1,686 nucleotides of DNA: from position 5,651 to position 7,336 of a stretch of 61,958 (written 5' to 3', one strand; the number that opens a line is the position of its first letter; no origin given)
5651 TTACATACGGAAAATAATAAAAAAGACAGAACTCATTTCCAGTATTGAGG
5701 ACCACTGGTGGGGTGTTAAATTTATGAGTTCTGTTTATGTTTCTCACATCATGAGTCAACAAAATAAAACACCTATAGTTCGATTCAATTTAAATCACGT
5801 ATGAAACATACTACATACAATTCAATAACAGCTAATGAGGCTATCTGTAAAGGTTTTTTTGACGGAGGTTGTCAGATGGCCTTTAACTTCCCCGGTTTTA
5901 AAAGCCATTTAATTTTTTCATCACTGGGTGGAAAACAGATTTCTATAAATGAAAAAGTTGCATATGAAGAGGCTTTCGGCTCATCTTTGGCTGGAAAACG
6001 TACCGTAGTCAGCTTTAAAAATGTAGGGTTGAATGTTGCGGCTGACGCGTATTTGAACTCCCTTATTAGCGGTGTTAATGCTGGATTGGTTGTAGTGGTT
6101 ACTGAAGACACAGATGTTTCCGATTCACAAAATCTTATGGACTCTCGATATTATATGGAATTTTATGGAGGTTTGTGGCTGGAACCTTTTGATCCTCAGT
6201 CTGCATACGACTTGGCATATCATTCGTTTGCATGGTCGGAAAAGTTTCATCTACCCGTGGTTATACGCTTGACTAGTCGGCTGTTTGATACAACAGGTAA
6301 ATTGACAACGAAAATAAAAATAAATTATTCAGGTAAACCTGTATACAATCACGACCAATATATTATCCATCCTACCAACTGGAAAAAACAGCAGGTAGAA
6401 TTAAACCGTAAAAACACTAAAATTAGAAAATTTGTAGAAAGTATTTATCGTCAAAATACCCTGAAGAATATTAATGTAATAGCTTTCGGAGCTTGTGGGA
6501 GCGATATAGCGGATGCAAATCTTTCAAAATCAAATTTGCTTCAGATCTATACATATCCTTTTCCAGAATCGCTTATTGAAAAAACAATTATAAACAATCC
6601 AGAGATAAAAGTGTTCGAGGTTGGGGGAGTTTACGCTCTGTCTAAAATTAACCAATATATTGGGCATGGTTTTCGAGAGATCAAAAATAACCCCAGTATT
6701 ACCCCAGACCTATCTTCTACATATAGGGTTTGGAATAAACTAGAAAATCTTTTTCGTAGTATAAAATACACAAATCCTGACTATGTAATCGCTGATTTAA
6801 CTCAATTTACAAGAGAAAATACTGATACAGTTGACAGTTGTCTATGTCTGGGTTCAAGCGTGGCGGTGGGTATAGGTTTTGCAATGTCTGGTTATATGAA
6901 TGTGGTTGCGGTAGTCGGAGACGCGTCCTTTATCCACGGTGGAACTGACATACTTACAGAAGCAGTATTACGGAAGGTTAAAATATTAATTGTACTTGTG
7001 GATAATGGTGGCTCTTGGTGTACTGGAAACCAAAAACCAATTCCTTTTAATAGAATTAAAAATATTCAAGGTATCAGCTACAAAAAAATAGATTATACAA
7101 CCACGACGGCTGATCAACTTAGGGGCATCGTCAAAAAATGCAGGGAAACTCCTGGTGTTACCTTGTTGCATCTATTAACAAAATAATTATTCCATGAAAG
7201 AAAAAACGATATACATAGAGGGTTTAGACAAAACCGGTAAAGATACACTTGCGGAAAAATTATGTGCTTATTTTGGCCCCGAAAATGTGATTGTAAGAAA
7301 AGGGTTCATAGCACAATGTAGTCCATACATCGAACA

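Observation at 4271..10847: Translationally coupled six-gene operon mixing nucleotide-handling and tailoring enzymes, with no pathway I can name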

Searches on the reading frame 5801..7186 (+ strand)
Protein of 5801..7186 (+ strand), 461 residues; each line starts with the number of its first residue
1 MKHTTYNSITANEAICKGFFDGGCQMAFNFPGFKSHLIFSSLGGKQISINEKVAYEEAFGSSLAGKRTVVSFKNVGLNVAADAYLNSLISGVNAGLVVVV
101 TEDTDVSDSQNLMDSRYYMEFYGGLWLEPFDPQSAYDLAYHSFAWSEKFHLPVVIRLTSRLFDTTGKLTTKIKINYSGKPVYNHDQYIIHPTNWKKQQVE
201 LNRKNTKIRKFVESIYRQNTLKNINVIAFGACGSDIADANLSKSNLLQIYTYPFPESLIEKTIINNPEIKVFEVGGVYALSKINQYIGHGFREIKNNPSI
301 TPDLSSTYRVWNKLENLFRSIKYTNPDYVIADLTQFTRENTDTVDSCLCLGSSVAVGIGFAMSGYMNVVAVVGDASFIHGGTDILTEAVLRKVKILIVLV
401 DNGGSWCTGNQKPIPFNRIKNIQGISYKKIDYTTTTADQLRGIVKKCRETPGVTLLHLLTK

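Call 4: search_protein_families(library=pfam, proteins=[window:5801-7186:+], max_evalue=0.1)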
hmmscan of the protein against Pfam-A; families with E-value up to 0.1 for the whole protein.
window:5801-7186:+ (461 aa): 4 families
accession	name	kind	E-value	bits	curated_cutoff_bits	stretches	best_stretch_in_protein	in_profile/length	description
PF02775.26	TPP_enzyme_C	-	3.1e-10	40.5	21.9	1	345-424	23-105/151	Thiamine pyrophosphate enzyme, C-terminal TPP binding domain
PF01855.24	POR_N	-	0.023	14.9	27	1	54-156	49-152/231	Pyruvate flavodoxin/ferredoxin oxidoreductase, thiamine diP-bdg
PF13292.11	DXP_synthase_N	-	0.047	13.4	21.2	0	354-406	117-175/274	1-deoxy-D-xylulose-5-phosphate synthase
PF03396.20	Pox_RNA_pol_35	-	0.05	13.3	25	1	182-252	93-161/293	Poxvirus DNA-directed RNA polymerase, 35 kD subunit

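Call 5: search_protein_families(library=ncbifam, proteins=[window:5801-7186:+], max_evalue=0.1)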
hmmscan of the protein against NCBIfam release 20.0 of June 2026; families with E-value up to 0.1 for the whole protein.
window:5801-7186:+ (461 aa): 10 families
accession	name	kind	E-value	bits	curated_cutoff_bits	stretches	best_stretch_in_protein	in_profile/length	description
TIGR03336.1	IOR_alpha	equivalog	6.8e-60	203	650.9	2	11-273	7-286/595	indolepyruvate ferredoxin oxidoreductase subunit alpha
TIGR04377.1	myo_inos_iolD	equivalog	3.1e-06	26.1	715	1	349-410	441-502/616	3D-(3,5/4)-trihydroxycyclohexane-1,2-dione acylhydrolase (decyclizing)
TIGR03846.1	sulfopy_beta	equivalog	8.4e-05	22.5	221.5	1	351-416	45-111/182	sulfopyruvate decarboxylase subunit beta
NF006203.0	PRK08327.1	equivalog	0.00092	17.8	456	1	349-404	433-490/571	thiamine pyrophosphate-requiring protein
NF006412.0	PRK08659.1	equivalog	0.013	14.7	411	0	124-157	137-170/378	2-oxoacid:acceptor oxidoreductase subunit alpha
NF003933.0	PRK05444.2-2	equivalog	0.013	14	395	0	353-405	123-181/606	1-deoxy-D-xylulose-5-phosphate synthase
NF006122.0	PRK08266.1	subfamily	0.024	13.1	571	0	348-403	404-457/543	hypothetical protein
NF004772.0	PRK06112.1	subfamily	0.027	12.8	673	1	348-403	439-492/578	acetolactate synthase catalytic subunit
NF004813.0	PRK06163.1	equivalog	0.029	14.1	240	1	350-414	61-124/202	hypothetical protein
NF006721.0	PRK09259.1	equivalog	0.087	11.4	557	0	350-407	431-487/574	oxalyl-CoA decarboxylase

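Call 8: search_protein_families(library=padloc, proteins=[window:5801-7186:+], max_evalue=0.01)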
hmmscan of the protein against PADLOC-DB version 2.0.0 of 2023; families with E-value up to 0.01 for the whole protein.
window:5801-7186:+ (461 aa): 0 families

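Call 9: search_protein_families(library=phrogs, proteins=[window:5801-7186:+], max_evalue=0.01)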
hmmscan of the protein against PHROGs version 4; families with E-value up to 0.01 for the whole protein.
window:5801-7186:+ (461 aa): 0 families

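Call 23: find_homologous_proteins(query=window:5801-7186:+, max_evalue=0.00001)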
Query window:5801-7186:+ (461 aa): 1057 proteins with E <= 0.00001 among 8000 candidates; the best 120 are listed.
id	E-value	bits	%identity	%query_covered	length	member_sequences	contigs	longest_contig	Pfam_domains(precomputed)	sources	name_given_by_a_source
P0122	0.0e+0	1052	100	100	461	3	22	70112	PF02775.27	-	-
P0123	1.4e-127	444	47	97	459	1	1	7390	-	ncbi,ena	-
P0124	2.1e-122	427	49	95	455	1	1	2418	PF02775.27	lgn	-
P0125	2.2e-120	421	47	85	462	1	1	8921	PF02775.27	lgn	-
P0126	6.0e-115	403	43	97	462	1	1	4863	PF02775.27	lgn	-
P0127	1.8e-114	401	43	97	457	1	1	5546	PF02775.27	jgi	-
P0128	6.2e-114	399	44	97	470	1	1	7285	PF02775.27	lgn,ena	-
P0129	1.1e-113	399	43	99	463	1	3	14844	PF02775.27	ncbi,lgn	-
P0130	2.0e-113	398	45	92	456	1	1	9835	PF02775.27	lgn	-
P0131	6.0e-113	396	43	97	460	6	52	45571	PF02775.27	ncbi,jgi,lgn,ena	ncbi:MAG: thiamine pyrophosphate-dependent enzyme [Nitrospirota bacterium]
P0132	1.6e-112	395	44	97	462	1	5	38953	PF02775.27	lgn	-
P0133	2.0e-111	391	42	97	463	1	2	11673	PF02775.27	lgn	-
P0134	5.2e-111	390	41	97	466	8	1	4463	PF02775.27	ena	-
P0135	5.0e-110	387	44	99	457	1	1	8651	PF02775.27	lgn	-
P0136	4.2e-109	384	42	97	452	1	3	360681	PF02775.27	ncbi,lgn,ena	-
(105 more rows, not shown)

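Call 26: find_encoding_contigs(protein=P0125, flank=10000, max_places=1)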
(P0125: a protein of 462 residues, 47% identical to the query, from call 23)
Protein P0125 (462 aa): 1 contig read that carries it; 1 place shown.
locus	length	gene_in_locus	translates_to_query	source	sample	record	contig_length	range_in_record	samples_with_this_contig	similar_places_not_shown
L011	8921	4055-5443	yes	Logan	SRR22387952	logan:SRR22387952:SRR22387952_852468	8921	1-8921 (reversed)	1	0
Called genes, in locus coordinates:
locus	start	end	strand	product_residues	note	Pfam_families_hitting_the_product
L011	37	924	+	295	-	PF13847:Methyltransf_31, PF08241:Methyltransf_11, PF08242:Methyltransf_12, PF13649:Methyltransf_25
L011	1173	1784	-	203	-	PF13328:HD_4, PF01966:HD (weak)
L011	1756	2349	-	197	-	-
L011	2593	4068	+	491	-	PF01408:GFO_IDH_MocA (weak)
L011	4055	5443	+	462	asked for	PF02775:TPP_enzyme_C (weak)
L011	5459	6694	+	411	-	PF00464:SHMT, PF01041:DegT_DnrJ_EryC1 (weak)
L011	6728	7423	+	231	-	-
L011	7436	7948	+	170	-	PF00583:Acetyltransf_1 (weak), PF13508:Acetyltransf_7 (weak)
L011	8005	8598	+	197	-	PF02223:Thymidylate_kin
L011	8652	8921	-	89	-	?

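Call 27: find_encoding_contigs(protein=P0123, flank=10000, max_places=1)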
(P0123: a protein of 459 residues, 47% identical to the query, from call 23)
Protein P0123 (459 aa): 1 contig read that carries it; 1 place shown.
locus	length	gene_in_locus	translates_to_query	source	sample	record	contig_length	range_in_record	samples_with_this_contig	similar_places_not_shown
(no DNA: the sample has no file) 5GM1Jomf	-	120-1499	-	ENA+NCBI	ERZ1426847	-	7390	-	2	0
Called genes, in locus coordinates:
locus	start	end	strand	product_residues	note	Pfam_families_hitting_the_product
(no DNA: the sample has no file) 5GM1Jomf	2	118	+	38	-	?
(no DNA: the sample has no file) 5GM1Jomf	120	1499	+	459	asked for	-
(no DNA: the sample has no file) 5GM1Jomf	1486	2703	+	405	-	PF00464:SHMT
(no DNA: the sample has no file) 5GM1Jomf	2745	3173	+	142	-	PF00293:NUDIX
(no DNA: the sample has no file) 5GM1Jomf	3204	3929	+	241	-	-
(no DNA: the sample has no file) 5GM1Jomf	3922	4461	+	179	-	-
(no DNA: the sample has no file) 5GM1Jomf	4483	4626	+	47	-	-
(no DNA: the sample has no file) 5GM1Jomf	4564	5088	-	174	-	-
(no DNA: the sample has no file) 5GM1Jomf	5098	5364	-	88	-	PF04832:SOUL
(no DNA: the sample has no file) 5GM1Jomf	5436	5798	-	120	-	PF01641:SelR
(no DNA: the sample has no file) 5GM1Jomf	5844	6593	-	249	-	PF02498:Bro-N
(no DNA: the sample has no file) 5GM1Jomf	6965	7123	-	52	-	PF04014:MazE_antitoxin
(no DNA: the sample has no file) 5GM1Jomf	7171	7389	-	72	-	?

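Call 28: find_encoding_contigs(protein=P0131, flank=10000, max_places=2)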
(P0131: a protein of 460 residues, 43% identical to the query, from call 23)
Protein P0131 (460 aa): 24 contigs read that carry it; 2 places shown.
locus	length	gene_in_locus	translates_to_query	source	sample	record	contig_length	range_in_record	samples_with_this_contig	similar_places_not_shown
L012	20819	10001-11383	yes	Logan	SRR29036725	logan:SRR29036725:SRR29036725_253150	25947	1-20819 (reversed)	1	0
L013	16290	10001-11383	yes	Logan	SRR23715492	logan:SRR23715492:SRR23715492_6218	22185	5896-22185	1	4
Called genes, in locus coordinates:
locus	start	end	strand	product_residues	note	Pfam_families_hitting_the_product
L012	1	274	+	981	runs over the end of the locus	PF02463:SMC_N (faint), PF13191:AAA_16 (faint), PF13476:AAA_23 (faint), PF13555:AAA_29 (faint), PF20703:nSTAND1 (faint), PF17760:UvrA_inter, PF17755:UvrA_DNA-bind, PF00005:ABC_tran, +2 more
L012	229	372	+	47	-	-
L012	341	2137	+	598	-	PF01841:Transglut_core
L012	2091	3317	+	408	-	PF01541:GIY-YIG, PF27096:UvrC_M, PF08459:UvrC_RNaseH_dom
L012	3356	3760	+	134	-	PF04020:Phage_holin_4_2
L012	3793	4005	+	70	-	PF03840:SecG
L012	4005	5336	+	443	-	PF00496:SBP_bac_5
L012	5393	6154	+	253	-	PF00106:adh_short, PF08659:KR, PF23441:SDR, PF13561:adh_short_C2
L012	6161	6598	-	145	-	-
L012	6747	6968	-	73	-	-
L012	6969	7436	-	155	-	PF00293:NUDIX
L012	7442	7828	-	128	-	PF07883:Cupin_2 (weak)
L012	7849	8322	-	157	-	PF01230:HIT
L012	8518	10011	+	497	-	PF01408:GFO_IDH_MocA (weak)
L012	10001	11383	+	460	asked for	PF02775:TPP_enzyme_C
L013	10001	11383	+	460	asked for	PF02775:TPP_enzyme_C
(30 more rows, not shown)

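Call 29: find_encoding_contigs(protein=P0136, flank=10000, max_places=1)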
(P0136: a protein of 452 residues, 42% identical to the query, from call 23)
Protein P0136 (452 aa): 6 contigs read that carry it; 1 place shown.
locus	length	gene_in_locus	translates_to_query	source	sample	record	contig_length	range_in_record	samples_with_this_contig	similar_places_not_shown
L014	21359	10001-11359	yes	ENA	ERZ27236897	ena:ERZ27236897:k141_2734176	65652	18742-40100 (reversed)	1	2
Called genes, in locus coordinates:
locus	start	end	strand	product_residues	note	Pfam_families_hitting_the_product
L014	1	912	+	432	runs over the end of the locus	PF00675:Peptidase_M16, PF05193:Peptidase_M16_C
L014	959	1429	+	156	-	PF00334:NDK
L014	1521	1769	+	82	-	PF01541:GIY-YIG, PF10544:T5orf172 (weak)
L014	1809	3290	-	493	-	PF00239:Resolvase, PF07508:Recombinase, PF13408:Zn_ribbon_recom (weak)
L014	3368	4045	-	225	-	PF07553:Lipoprotein_Ltp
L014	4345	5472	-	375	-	-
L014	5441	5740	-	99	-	PF04026:SpoVG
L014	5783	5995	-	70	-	-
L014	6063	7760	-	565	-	-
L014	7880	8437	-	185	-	-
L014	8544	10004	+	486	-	PF01408:GFO_IDH_MocA (weak)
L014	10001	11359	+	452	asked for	PF02775:TPP_enzyme_C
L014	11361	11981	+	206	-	-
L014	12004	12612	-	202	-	PF20408:Abhydrolase_11, PF12695:Abhydrolase_5 (weak)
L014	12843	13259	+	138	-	-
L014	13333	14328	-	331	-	PF00248:Aldo_ket_red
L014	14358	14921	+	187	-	PF13302:Acetyltransf_3, PF13420:Acetyltransf_4, PF00583:Acetyltransf_1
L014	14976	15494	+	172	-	PF10688:Imp-YgjV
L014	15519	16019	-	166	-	-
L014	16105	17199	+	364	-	PF25046:DUF7790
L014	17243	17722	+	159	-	-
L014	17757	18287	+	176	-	PF08922:DUF1905, PF13376:OmdA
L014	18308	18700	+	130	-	PF00903:Glyoxalase (weak), PF22677:Ble-like_N (weak), PF18029:Glyoxalase_6 (weak)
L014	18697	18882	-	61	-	-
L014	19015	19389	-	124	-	PF10057:MpsC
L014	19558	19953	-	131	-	PF06541:ABC_trans_CmpB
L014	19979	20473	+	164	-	PF06983:3-dmu-9_3-mt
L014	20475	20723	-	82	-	-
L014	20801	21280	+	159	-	PF03640:Lipoprotein_15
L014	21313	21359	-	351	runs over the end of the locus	-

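Call 33: find_related_loci(query=A1, collection=genome_contigs, flank=10000)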
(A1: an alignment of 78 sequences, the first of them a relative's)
Query A1 (461 aa) in genome_contigs; peptide patterns used: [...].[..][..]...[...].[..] (x = any residue, [..] = any of these).
599 stretches matched a pattern (row limit reached: there are more); 590 encode a relative of the query (tblastn E <= 1e-3); the best 80 are kept; 80 distinct loci.
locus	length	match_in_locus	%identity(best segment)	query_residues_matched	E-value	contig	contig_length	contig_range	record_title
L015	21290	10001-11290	46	1-440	5e-121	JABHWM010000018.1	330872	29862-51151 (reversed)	MAG: Candidatus Paceibacterota bacterium isolate SI047_bin131 k141_634425, whole genome shotgun sequence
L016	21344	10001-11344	40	9-459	1e-105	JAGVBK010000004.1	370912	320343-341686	MAG: Candidatus Shapirobacteria bacterium isolate DeMMO6_54 c_000000064601, whole genome shotgun sequence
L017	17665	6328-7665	38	11-459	9e-82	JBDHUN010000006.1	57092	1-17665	MAG: Candidatus Saccharimonas sp. isolate AS-MESO-3CA.158 NODE_2155_length_57092_cov_8.676296, whole genome shotgun sequ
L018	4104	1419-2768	36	1-459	1e-79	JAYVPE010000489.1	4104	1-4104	MAG: Pirellula sp. isolate GL72_DN_metabat_177_sub GL72_DN_metabat_177_sub_488, whole genome shotgun sequence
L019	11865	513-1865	35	15-456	2e-78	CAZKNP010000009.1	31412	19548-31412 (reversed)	MAG TPA_asm: uncultured Candidatus Saccharibacteria bacterium isolate SRP274231_co1_333 genome assembly, contig: NODE_91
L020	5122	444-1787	34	13-460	1e-75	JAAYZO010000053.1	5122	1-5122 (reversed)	MAG: Lentisphaerae bacterium isolate AS06rmzACSIP_321 29931_AS06, whole genome shotgun sequence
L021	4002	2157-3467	35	13-458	1e-75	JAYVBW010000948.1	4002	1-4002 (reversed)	MAG: Pirellula sp. isolate GL30_DN_concoct_176_sub GL30_DN_concoct_176_sub_947, whole genome shotgun sequence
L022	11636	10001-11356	36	4-460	9e-75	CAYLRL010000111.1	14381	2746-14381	MAG TPA_asm: uncultured Syntrophales bacterium isolate binchicken_co17_258 genome assembly, contig: NODE_9741_length_143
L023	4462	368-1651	35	15-456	6e-71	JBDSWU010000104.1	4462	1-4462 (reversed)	MAG: Candidatus Saccharimonadales bacterium isolate cluster1_bin.635 k127_14704069, whole genome shotgun sequence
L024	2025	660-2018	33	13-461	3e-73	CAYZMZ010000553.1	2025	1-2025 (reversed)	MAG TPA_asm: uncultured Planctomycetaceae bacterium isolate SRP192927_co4_339 genome assembly, contig: NODE_186126_lengt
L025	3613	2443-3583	47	8-387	1e-80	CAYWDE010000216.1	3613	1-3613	MAG TPA_asm: uncultured bacterium isolate SRP302895_co1_246 genome assembly, contig: NODE_58415_length_3613_cov_4.585722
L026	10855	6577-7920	33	11-461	3e-66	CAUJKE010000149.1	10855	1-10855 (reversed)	MAG: Planctomycetota bacterium isolate KLAP142 genome assembly, contig: KLAP142_113132, whole genome shotgun sequence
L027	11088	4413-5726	31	13-460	3e-59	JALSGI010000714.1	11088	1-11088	MAG: Planctomycetota bacterium isolate 354-166_maxbin2_scaf2bin.033 354-166_scaffold_5888_c1, whole genome shotgun seque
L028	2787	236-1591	31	10-458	9e-55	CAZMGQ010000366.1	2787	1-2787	MAG TPA_asm: uncultured Lentisphaerales bacterium isolate binchicken_co173_295 genome assembly, contig: NODE_119070_leng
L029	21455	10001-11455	28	12-439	3e-47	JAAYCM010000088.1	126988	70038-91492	MAG: Chloroflexota bacterium isolate AS06rmzACSIP_45 304526_AS06, whole genome shotgun sequence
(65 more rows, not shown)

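Call 38: search_protein_families(library=pfam, proteins=[L015:12764-13840:+, L016:11971-13389:+, L016:13439-14038:+, L015:11365-12003:+, L014:11361-11981:+, L017:4997-5593:-, L023:2274-2867:+, L027:6557-8158:+, L028:2247-2765:+, L019:3675-4295:-], max_evalue=0.01)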
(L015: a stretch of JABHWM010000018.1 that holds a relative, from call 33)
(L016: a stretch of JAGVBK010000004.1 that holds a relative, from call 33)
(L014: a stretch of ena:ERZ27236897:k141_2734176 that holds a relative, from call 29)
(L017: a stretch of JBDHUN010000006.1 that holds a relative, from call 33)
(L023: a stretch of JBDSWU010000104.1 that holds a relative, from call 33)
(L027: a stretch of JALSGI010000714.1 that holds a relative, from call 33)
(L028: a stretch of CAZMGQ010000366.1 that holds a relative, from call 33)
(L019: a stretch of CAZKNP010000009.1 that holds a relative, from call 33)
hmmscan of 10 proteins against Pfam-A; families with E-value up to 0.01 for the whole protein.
L015:12764-13840:+ (358 aa): 2 families
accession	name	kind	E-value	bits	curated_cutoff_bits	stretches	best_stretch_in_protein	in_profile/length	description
PF00535.33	Glycos_transf_2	-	1.6e-14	54.7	23.3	1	14-139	2-116/168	Glycosyl transferase family 2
PF13506.12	Glyco_transf_21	-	0.0011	19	21.7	0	195-267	84-157/174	Glycosyl transferase family 21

L016:11971-13389:+ (472 aa): 0 families

L016:13439-14038:+ (199 aa): 5 families
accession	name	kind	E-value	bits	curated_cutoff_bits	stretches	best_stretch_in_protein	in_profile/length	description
PF20408.4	Abhydrolase_11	-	2.8e-18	66.8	27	1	19-183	6-173/193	Alpha/beta hydrolase domain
PF12695.13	Abhydrolase_5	-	5.1e-05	23.6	27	1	83-176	53-141/164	Alpha/beta hydrolase family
PF00561.26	Abhydrolase_1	-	0.0017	18.5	25.8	0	19-107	4-89/245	alpha/beta hydrolase fold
PF12146.15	Hydrolase_4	-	0.0021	17.8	27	0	75-107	63-96/239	Serine aminopeptidase, S33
PF07819.20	PGAP1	-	0.0077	16.4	24.3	0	72-105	74-109/233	PGAP1-like alpha/beta domain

L015:11365-12003:+ (212 aa): 1 family
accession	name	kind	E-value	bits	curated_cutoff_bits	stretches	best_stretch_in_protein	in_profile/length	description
PF02223.23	Thymidylate_kin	-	4.8e-05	23.6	27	1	105-203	92-185/185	Thymidylate kinase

L014:11361-11981:+ (206 aa): 2 families
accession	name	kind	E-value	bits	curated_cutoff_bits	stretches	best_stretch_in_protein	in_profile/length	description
PF12491.13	ApoB100_C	-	0.0074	16.7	27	0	157-188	14-45/57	Apolipoprotein B100 C terminal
PF02223.23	Thymidylate_kin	-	0.0077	16.4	27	0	9-148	1-145/185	Thymidylate kinase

L017:4997-5593:- (198 aa): 1 family
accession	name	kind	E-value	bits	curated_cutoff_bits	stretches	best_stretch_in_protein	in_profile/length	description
PF01402.27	RHH_1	-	0.0054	17.1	20.5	0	169-193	13-37/39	Ribbon-helix-helix protein, copG family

L023:2274-2867:+ (197 aa): 6 families
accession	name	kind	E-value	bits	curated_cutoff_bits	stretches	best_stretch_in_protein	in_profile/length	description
PF20408.4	Abhydrolase_11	-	2.8e-20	73.3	27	1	20-195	3-186/193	Alpha/beta hydrolase domain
PF00561.26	Abhydrolase_1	-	3.8e-06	27.2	25.8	1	21-114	2-92/245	alpha/beta hydrolase fold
PF12697.13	Abhydrolase_6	-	8.2e-05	23.8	26.3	1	22-120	1-85/217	Alpha/beta hydrolase family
PF12146.15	Hydrolase_4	-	0.002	17.9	27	1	18-123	3-108/239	Serine aminopeptidase, S33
PF11987.13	IF-2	-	0.0028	18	27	0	75-104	38-67/117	Translation-initiation factor 2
PF05057.20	DUF676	-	0.0048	16.9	20.3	1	79-115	66-102/217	Putative serine esterase (DUF676)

L027:6557-8158:+ (533 aa): 0 families

L028:2247-2765:+ (172 aa): 1 family
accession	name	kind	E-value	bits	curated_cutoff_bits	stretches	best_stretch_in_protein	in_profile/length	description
PF00383.29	dCMP_cyt_deam_1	-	0.00094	19.5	25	1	22-108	15-94/102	Cytidine and deoxycytidylate deaminase zinc-binding region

L019:3675-4295:- (206 aa): 3 families
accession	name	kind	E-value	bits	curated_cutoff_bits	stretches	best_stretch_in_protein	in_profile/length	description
PF02223.23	Thymidylate_kin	-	2.6e-05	24.4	27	1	11-194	1-185/185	Thymidylate kinase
PF13238.12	AAA_18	-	0.0013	19.6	29.4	0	9-149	1-116/128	AAA domain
PF20720.3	nSTAND3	-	0.0055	16.9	27.2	0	3-36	14-48/155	Novel STAND NTPase 3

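Call 41: search_solved_structures(query=A1, max_evalue=0.001, show_alignments=1)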
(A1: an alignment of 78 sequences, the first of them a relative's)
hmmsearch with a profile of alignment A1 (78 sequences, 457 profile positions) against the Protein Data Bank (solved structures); distinct sequences matched with E-value up to 0.001: 62 (the best 60 are shown).
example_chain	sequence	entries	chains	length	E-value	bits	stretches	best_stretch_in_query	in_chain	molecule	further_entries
9iz3_B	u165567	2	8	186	7.9e-06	27.9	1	345-413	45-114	Putative phosphonopyruvate decarboxylase beta subunit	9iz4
1yd7_A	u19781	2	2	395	1.8e-05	26.7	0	120-161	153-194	2-keto acid:ferredoxin oxidoreductase subunit alpha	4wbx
8x3x_A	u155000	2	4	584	3.1e-05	25.9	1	345-401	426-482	BbmA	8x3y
8xod_A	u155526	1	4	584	7.9e-05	24.6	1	345-401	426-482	BbmA-G484F complex with CBOA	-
3lq1_A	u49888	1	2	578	0.00013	23.9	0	350-401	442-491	2-succinyl-5-enolpyruvyl-6-hydroxy-3-cyclohexene-1-carboxylate synthase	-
9e9b_A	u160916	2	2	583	0.00013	23.8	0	350-401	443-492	2-succinyl-5-enolpyruvyl-6-hydroxy-3-cyclohexene-1-carboxylate synthase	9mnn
2x7j_A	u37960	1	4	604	0.00015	23.6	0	350-400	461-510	2-SUCCINYL-5-ENOLPYRUVYL-6-HYDROXY-3-CYCLOHEXENE -1-CARBOXYLATE SYNTHASE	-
2q27_A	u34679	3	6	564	0.00028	22.8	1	346-404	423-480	oxalyl-CoA decarboxylase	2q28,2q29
8vzj_A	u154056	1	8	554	0.00046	22.1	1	346-402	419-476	Oxalyl-CoA decarboxylase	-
2v3w_A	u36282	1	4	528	0.0005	21.9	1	346-400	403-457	BENZOYLFORMATE DECARBOXYLASE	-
7tzz_A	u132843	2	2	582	0.0005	21.9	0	346-399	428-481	Acetolactate synthase, chloroplastic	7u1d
3e9y_A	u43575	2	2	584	0.00051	21.9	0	346-399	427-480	Acetolactate synthase, chloroplastic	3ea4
6u9h_A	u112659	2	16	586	0.00052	21.9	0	346-399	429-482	Acetolactate synthase, chloroplastic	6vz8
7stq_A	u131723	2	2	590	0.00053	21.9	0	346-399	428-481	Acetolactate synthase, chloroplastic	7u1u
7u25_A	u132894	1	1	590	0.00053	21.9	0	346-399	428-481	Acetolactate synthase, chloroplastic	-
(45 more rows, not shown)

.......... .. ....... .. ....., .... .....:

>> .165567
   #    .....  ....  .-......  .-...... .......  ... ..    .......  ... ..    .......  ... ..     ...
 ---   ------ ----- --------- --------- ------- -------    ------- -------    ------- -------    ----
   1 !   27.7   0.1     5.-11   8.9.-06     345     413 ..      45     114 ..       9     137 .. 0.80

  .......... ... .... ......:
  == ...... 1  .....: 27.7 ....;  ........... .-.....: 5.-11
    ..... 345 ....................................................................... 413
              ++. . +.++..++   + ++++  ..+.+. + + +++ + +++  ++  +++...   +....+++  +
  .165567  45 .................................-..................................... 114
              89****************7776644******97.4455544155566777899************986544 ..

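Call 55: search_protein_families(library=pfam, proteins=[L016:11971-13389:+], max_evalue=0.001)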
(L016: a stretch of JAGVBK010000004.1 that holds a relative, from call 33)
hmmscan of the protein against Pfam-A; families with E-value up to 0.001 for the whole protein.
L016:11971-13389:+ (472 aa): 0 families

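Call 64: search_protein_families(library=pfam, proteins=[L016:7887-8456:-], max_evalue=0.01)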
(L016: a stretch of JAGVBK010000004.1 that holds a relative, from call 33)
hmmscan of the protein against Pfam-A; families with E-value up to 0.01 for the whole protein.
L016:7887-8456:- (189 aa): 0 families
